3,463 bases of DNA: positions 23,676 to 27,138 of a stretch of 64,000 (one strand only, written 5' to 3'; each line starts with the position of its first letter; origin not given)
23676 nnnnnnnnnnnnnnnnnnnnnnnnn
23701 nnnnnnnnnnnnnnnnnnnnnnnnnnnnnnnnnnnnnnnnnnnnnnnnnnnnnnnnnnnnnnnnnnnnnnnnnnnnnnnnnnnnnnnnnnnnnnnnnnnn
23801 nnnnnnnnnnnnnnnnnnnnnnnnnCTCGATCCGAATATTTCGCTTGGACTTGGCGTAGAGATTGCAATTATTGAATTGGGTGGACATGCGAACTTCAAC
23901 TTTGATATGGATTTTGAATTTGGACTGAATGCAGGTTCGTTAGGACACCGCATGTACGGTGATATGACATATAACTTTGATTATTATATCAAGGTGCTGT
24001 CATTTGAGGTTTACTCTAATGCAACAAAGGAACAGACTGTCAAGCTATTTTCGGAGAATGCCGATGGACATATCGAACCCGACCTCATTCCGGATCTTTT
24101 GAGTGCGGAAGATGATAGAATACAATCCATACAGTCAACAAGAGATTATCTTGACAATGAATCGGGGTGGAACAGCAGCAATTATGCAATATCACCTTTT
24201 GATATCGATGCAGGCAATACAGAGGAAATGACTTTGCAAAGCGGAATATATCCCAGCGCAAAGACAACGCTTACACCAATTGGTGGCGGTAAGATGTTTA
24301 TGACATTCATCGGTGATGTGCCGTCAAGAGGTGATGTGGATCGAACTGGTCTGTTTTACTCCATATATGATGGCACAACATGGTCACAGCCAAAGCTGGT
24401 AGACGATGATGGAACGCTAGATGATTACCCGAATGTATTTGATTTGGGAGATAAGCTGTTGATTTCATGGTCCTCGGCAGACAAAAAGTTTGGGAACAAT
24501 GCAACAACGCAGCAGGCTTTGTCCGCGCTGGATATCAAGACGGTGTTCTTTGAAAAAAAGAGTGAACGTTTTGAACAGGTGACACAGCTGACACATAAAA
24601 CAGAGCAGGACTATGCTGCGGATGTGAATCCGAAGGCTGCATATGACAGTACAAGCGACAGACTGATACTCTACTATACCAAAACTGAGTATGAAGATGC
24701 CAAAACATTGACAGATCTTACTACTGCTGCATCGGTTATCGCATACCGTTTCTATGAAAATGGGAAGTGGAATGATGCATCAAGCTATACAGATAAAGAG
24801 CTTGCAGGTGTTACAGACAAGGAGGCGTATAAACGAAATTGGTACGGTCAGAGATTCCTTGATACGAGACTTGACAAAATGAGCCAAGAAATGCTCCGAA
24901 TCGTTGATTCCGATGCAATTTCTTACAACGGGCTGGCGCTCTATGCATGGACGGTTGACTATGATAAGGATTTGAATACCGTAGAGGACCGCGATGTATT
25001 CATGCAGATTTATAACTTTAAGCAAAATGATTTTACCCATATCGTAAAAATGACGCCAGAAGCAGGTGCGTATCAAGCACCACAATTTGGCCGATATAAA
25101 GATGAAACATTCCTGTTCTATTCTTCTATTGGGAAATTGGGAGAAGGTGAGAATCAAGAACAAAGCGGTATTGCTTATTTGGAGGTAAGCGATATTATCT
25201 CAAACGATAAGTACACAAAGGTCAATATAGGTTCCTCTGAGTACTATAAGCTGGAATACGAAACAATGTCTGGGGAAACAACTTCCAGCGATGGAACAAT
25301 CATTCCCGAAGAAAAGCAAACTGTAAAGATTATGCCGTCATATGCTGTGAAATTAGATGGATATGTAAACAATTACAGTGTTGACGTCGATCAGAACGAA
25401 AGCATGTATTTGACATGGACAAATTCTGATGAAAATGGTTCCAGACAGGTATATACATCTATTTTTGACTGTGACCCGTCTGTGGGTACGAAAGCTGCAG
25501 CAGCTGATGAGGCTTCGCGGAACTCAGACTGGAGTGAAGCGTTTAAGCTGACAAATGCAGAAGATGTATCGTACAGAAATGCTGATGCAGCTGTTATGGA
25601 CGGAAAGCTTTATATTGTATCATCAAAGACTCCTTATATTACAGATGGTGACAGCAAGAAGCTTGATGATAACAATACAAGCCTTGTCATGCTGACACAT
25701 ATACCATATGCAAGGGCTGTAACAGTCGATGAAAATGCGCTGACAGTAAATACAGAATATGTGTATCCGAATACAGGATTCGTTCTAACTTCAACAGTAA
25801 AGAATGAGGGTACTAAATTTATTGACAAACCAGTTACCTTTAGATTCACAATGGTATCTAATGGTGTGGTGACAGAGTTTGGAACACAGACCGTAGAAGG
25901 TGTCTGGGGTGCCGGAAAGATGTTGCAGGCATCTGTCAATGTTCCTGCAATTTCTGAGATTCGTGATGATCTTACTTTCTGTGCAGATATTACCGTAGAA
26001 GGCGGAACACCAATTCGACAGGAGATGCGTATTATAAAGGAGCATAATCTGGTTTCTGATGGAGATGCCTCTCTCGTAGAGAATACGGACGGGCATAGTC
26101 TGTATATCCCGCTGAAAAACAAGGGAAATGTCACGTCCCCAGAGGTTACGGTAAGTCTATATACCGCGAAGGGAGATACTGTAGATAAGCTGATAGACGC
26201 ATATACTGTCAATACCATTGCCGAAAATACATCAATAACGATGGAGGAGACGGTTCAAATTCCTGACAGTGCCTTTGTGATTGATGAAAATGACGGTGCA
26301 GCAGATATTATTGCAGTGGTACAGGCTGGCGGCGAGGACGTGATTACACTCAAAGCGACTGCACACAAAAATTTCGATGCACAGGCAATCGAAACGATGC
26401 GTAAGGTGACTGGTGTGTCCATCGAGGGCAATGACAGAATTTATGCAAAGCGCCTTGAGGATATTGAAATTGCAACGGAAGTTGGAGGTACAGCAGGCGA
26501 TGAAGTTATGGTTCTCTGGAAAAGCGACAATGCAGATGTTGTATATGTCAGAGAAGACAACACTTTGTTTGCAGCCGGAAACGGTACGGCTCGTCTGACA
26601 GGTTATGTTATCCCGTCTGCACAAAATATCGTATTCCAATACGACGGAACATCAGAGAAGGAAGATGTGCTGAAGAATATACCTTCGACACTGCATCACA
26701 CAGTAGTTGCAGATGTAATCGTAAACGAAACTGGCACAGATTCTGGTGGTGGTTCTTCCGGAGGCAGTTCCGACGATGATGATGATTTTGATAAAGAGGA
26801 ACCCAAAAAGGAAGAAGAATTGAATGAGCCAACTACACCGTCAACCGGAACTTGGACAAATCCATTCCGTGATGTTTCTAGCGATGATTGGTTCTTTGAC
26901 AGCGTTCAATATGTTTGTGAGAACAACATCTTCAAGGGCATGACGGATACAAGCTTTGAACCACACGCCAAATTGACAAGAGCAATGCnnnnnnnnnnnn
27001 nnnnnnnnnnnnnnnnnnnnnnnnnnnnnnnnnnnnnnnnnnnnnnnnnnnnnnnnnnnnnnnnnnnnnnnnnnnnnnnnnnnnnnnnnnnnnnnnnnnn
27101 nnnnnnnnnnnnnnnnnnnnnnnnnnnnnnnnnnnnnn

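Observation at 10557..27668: Candidate novel locus: a ComD/ComE-like two-component system divergent from an operon of PBP-lipoprotein, HlyD, C39-ABC, ABC, giant SLH surface protein and GG peptide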

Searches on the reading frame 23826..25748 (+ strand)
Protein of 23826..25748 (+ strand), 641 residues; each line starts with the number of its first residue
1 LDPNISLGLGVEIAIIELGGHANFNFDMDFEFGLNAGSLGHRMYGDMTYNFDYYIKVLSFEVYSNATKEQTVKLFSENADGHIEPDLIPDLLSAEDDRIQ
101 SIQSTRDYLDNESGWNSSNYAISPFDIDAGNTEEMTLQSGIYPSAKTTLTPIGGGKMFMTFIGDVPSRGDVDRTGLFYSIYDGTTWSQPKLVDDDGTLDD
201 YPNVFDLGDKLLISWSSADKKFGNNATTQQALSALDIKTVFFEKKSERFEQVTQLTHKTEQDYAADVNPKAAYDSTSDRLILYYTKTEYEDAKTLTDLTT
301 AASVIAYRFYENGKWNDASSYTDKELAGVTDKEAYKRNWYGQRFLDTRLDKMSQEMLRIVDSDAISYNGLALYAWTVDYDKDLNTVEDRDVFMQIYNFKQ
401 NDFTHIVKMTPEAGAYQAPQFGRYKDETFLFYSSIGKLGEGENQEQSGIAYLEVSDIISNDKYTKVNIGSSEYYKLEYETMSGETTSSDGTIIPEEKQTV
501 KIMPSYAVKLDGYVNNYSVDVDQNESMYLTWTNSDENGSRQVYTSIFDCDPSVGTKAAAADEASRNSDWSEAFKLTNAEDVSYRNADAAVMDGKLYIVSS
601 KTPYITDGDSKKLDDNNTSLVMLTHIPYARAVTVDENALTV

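Call 49: find_homologous_proteins(query=window:23826-25748:+, max_evalue=0.00001)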
Query window:23826-25748:+ (641 aa): 6 proteins with E <= 0.00001 among 8000 candidates.
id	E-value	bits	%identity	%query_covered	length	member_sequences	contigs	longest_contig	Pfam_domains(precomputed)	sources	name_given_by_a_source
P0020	4.5e-115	404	40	90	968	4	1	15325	PF00404.25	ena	-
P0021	3.3e-106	375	37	99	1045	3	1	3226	PF07705.18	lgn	-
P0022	2.4e-102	362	34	98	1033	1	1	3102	-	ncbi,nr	ncbi:MAG: hypothetical protein IJQ25_10530, partial [Oscillibacter sp.]|nr:hypothetical protein [Osc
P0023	2.9e-94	335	42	69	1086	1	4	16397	PF07705.18,PF00395.26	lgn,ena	-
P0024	6.9e-67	245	37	61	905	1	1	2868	-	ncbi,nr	ncbi:MAG: hypothetical protein IJR48_04150, partial [Oscillibacter sp.]|nr:hypothetical protein [Osc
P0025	1.6e-65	240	42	50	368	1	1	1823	-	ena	-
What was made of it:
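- Tried and rejected: Homology search with the giant's central region (call 49).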

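Call 53: find_encoding_contigs(protein=P0020, flank=8000, max_places=2)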
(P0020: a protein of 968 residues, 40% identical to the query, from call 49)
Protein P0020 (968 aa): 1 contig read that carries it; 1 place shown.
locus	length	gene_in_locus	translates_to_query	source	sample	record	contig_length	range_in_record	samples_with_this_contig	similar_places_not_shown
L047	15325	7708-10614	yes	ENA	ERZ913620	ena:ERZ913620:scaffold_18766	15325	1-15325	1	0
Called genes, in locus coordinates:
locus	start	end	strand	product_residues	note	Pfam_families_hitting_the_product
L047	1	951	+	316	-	?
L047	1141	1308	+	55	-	-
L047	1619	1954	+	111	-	PF12161:HsdM_N (weak)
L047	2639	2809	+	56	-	-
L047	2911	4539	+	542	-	PF03160:Calx-beta (faint)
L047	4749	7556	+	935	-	-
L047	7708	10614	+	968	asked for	PF00404:Dockerin_1 (weak)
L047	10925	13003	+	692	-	PF05649:Peptidase_M13_N, PF01431:Peptidase_M13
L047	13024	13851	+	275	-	PF00005:ABC_tran, PF13304:AAA_21 (weak)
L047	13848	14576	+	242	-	-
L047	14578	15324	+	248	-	?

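Call 61: predict_structure(alignment_id=A3)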
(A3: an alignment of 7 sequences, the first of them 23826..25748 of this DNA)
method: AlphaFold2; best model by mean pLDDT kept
length: 641 residues; sequences in the alignment: 7
mean_pLDDT: 69.2   pTM: 0.71
mean pLDDT of the five models: 69.2, 68.6, 66.9, 58.3, 54.8
residues with pLDDT >= 90: 102; 70-90: 301; 50-70: 73; < 50: 165
segments of 3 or more residues with pLDDT < 50: 1-129, 438-443, 550-566, 629-641
pLDDT, mean of each block of 10 residues (from residue 1): 33 34 41 40 38 34 31 36 34 30 29 29 37 82 80 90 75 83 88 71 88 85 74 80 94 76 63 93 76 59 83 87 82 80 80 77 90 90 79 92 87 80 84 69 65 78 78 83 66 72 82 82 80 83 77 39 49 81 89 87 85 87 72 32 31
secondary structure, 60 per line:
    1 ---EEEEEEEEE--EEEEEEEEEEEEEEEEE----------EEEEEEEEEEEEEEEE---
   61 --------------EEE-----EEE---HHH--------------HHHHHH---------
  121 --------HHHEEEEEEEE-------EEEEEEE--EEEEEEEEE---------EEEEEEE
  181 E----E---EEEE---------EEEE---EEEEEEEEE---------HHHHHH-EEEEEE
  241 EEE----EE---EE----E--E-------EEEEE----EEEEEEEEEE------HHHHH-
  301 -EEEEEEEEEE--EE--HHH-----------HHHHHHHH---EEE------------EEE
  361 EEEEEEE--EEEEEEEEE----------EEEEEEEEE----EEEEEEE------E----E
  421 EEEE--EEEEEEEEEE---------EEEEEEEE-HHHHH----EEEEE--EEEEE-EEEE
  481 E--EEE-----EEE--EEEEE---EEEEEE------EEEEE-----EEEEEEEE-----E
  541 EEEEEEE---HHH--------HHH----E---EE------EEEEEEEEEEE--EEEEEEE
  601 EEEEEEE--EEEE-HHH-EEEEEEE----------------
elements in order: E4-12 E15-31 E42-57 E75-77 E83-85 H106-111 E132-139 E147-153 E156-164 E174-181 E190-193 E203-206 E210-218 H228-233 E235-243 E270-274 E279-288 H295-299 E302-311 H332-339 E343-345 E358-367 E370-378 E389-397 E402-408 E420-424 E427-436 E446-453 H455-459 E464-468 E471-475 E477-481 E484-486 E492-494 E497-501 E505-510 E517-521 E527-534 E540-547 E581-591 E594-607 E610-613 E619-625
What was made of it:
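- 19389..27431 (+): Giant Sec-exported wall protein (2680 aa): signal peptide, Calx-beta x3, acidic linker, about 1100 aa of unknown fold, a 7-bladed beta-propeller (aa ~1610-2108; nt ~24216-25712), a CARDB-like Ig domain, and SLH x3 (aa 2492-2667). The AF2 model of aa 1480-2120 has pLDDT about 80 in the propeller (call 61).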

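Call 65: fold_search(model_id=the predicted structure, library=pdb)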
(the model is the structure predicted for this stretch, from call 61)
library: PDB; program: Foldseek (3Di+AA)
matches with E <= 10: 820; with E <= 0.001: 375
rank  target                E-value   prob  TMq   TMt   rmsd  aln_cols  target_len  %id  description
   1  7esn_A                1.7e-08  1.00  0.39  0.53   9.5       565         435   12  Crystal structure of a L-rhamnose-alpha-1,4-D-glucuronate lyase from Fusarium oxysporum 12S, H105F Rha-GlcA complex (released 2021-08-04)
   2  7drq_B                2.2e-08  1.00  0.30  0.37  16.1       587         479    8  Crystal structure of polysaccharide lyase Uly1 (released 2021-03-31)
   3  7drq_A                2.7e-08  1.00  0.29  0.36  14.7       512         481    8  Crystal structure of polysaccharide lyase Uly1 (released 2021-03-31)
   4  8jr3_E                6.3e-08  1.00  0.32  0.46  13.0       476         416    8  Crystal structure of Hendra Virus attachment(G) glycoprotein mutant S586N in complex with neutralizing antibody 14F8 (released 2024-06-19)
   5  2vwd_B                1.0e-07  1.00  0.31  0.45  13.4       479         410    8  Nipah Virus Attachment Glycoprotein (released 2008-10-07)
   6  3ju4                  2.9e-07  1.00  0.31  0.30  15.2       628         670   10  Crystal Structure Analysis of EndosialidaseNF at 0.98 A Resolution (released 2010-02-02)
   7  4nc5                  3.1e-07  1.00  0.31  0.51  10.2       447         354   10  Human sialidase 2 in complex with 2,3-difluorosialic acid (covalent intermediate) (released 2013-11-06)
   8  7k1r_C                3.3e-07  1.00  0.25  0.29  22.3       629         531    8  X-ray Structure of an Enterobacter GH43 Beta-Xylosidase: EcXyl43 F507A mutant (released 2021-11-10)
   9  9dta_A                3.4e-07  1.00  0.31  0.53  14.6       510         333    8  Crystal structure of the WDR domain of WDR91 in complex with DR3448 (released 2024-10-16)
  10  2bat_A                3.6e-07  1.00  0.28  0.41  12.8       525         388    8  THE STRUCTURE OF THE COMPLEX BETWEEN INFLUENZA VIRUS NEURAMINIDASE AND SIALIC ACID, THE VIRAL RECEPTOR (released 1994-01-31)
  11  6jq9_B                3.6e-07  1.00  0.31  0.39  12.0       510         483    9  Crystal structure of a lyase from Alteromonas sp. (released 2020-04-01)
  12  8du5_A                3.8e-07  1.00  0.31  0.48  10.7       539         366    9  Murine sialidase-1 (NEU1) (released 2023-05-31)
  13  9dtb                  4.4e-07  1.00  0.32  0.53  13.6       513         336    8  Crystal structure of the WDR domain of WDR91 in complex with DR3460 (released 2024-10-16)
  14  9uax_I                4.4e-07  1.00  0.30  0.44  12.2       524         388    9  The structure of Myanmar_N2 and AS4C_Fab complex (released 2026-04-08)
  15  4gzo_A                5.3e-07  1.00  0.31  0.45  11.9       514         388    9  N2 neuraminidase of A/Tanzania/205/2010 H3N2 in complex with hepes (released 2012-10-17)
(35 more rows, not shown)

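Call 69: find_encoding_contigs(protein=P0023, flank=10000, max_places=3)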
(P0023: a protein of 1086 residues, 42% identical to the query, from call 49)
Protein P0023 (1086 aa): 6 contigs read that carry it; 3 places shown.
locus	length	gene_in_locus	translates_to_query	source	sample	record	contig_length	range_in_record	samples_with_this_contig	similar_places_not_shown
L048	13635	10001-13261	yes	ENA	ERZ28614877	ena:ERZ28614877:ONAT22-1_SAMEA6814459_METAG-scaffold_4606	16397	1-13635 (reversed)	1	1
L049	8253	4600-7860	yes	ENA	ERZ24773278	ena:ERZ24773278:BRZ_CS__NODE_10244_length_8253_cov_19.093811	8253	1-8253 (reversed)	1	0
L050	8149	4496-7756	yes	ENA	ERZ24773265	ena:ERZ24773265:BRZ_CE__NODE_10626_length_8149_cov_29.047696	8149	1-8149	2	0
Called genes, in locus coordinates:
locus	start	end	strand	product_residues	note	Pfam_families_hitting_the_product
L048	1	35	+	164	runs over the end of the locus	-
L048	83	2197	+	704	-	PF03412:Peptidase_C39, PF13529:Peptidase_C39_2 (faint), PF00664:ABC_membrane, PF02463:SMC_N (faint), PF00005:ABC_tran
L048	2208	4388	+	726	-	PF02463:SMC_N (faint), PF00664:ABC_membrane, PF00005:ABC_tran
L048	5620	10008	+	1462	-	PF03160:Calx-beta (weak)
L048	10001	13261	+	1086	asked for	PF07705:CARDB (faint), PF00395:SLH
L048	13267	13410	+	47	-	-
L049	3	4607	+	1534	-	?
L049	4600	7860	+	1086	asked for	PF07705:CARDB (faint), PF00395:SLH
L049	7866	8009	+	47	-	-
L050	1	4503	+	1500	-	?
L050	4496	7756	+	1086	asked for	PF07705:CARDB (faint), PF00395:SLH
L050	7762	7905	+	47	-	-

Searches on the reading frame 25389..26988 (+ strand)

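Call 43: search_protein_families(library=pfam, proteins=[window:25389-26988:+], max_evalue=1)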
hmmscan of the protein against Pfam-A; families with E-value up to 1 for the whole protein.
window:25389-26988:+ (533 aa): 3 families
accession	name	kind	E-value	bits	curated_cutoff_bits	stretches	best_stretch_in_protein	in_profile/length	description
PF00395.25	SLH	-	7.3e-08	32.7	20.8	1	492-532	1-41/44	S-layer homology domain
PF07705.17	CARDB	-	0.00068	20.3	22.7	1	235-292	20-72/101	CARDB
PF14186.12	Aida_C2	-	0.2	11.7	25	1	240-294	21-74/146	Axin interactor dorsalisation-associated protein, C-terminal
